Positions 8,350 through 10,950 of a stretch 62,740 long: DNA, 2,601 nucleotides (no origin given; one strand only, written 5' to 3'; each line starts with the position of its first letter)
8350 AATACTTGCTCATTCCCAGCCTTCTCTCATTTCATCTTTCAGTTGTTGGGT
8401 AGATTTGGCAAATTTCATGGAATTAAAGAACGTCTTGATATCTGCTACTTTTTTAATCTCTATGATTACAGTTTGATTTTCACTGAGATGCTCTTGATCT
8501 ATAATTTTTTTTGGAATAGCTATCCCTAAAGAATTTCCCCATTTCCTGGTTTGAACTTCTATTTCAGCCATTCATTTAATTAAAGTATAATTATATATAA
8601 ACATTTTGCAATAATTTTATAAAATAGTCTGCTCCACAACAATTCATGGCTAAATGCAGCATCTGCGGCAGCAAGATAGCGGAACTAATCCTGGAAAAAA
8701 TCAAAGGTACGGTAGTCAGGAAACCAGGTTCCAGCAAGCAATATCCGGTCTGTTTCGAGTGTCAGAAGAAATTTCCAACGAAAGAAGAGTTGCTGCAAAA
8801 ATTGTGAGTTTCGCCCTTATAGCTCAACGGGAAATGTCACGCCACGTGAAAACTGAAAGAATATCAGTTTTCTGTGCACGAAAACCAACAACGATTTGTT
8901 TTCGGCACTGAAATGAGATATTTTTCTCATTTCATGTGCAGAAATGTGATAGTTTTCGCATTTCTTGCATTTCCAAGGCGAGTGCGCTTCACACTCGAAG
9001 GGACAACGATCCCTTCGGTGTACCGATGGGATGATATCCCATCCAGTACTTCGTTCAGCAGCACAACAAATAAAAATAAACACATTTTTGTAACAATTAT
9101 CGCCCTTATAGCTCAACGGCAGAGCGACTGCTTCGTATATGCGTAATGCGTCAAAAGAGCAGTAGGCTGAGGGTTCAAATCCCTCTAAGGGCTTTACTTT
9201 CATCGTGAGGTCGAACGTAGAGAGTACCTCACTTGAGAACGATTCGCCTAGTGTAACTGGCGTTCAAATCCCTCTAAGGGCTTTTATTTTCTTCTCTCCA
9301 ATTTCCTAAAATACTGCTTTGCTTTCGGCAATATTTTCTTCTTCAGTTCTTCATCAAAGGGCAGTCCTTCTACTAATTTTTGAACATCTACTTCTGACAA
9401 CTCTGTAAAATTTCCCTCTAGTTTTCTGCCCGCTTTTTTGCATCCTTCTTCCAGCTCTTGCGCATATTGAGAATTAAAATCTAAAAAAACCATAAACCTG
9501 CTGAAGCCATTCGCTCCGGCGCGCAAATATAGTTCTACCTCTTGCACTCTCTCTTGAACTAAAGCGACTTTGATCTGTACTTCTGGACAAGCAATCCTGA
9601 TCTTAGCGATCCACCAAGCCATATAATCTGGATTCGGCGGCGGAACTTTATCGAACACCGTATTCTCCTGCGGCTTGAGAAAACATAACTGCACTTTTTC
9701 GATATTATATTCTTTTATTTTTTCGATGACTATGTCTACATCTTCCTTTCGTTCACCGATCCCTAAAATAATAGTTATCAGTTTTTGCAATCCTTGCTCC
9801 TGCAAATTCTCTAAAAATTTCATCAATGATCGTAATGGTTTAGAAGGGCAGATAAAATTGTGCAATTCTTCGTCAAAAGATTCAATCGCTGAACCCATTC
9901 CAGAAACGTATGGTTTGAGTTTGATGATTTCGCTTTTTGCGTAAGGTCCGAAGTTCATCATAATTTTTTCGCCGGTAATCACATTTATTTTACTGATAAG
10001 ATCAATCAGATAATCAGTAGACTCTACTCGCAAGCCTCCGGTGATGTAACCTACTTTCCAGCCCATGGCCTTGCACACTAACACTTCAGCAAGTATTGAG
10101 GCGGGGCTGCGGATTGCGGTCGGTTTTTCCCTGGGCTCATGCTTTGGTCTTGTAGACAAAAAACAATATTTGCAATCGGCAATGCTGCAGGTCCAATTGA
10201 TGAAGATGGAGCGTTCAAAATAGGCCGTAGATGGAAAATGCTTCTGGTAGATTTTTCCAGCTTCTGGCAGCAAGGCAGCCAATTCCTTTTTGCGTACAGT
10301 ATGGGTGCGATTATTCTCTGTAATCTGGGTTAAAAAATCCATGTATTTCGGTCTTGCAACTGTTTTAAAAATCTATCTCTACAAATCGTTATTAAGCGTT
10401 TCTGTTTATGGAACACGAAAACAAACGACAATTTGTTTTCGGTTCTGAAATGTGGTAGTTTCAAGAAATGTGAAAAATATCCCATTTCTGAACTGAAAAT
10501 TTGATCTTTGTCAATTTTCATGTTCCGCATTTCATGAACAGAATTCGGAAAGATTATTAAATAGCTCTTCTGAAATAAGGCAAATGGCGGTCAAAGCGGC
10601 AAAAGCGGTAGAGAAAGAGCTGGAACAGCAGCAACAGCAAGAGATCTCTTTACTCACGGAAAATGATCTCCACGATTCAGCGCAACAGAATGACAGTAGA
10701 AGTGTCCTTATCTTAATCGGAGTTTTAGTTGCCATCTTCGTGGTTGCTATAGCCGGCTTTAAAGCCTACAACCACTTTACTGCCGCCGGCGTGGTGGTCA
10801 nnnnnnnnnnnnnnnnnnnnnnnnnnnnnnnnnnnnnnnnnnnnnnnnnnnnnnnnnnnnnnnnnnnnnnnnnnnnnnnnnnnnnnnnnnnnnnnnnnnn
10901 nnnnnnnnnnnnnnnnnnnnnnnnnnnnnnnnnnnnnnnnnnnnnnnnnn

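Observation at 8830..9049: Recurrent multi-hairpin RNA module with three conserved loop types and compensatory stem changes (reference copy A)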

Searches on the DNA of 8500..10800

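Call 12: search_rna_families(source=window, start=8500, end=10800, threshold=evalue, max_evalue=10)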
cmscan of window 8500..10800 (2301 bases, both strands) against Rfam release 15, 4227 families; matches with E-value up to 10: 15.
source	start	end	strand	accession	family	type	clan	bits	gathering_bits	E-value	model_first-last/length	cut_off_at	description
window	9102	9193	+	RF00005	tRNA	Gene; tRNA;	CL00001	62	29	1.8e-12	1-71/71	no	tRNA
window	10412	10524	+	RF04134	MIR7504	Gene; miRNA;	-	26.4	83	0.086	1-124/124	no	MIR7504 microRNA precursor family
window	8909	8936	+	RF03803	MIR1886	Gene; miRNA;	-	23.6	62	0.14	1-52/52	no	MIR1886 microRNA precursor family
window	10430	10501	+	RF00187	SNORD102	Gene; snRNA; snoRNA; CD-box;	-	22.2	47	2.3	1-72/72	no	Small nucleolar RNA SNORD102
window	9102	9194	-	RF04354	Plastid-ycf2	Cis-reg;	-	22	65.7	0.2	1-75/75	no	Plastid-ycf2 5UTR RNA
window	10400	10543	+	RF04128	MIR8562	Gene; miRNA;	-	21.7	211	0.42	1-242/242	no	MIR8562 microRNA precursor family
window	9673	9757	+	RF01212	sn2524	Gene; snRNA; snoRNA; CD-box;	-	20.4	44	5.4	1-109/109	no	Small nucleolar RNA sn2524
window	9169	9185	-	RF04351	Plastid-psbl-rps4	Cis-reg;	-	17.9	68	2.1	9-25/53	no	Plastid-psbl-rps4 3UTR RNA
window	10536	10642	+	RF01932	bxd_4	Gene; lncRNA;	-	17.8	40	3.9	1-106/106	no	Bithoraxoid conserved region 4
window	9479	9541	-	RF03772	mir-4867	Gene; miRNA;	-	16.9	93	7.1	1-73/73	no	mir-4867 microRNA precursor family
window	9910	9968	-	RF02338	GlsR16_miR3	Gene; snRNA; snoRNA; CD-box;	-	16.4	100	3.7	1-77/77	no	Giardia snoRNA GlsR16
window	9771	9809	+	RF04360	psbT-asRNA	Gene; antisense;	-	16.2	48.5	7.8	1-38/38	no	Plastid psbT antisense RNA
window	8989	9049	-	RF00682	mir-144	Gene; miRNA;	-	15.9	60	3.8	1-78/78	no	mir-144 microRNA precursor family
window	10406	10529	-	RF04097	MIR2630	Gene; miRNA;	-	14.9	144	9.4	1-229/229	no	MIR2630 microRNA precursor family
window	9278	9353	-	RF02111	IS009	Gene;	-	12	117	8.7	1-199/199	no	IS009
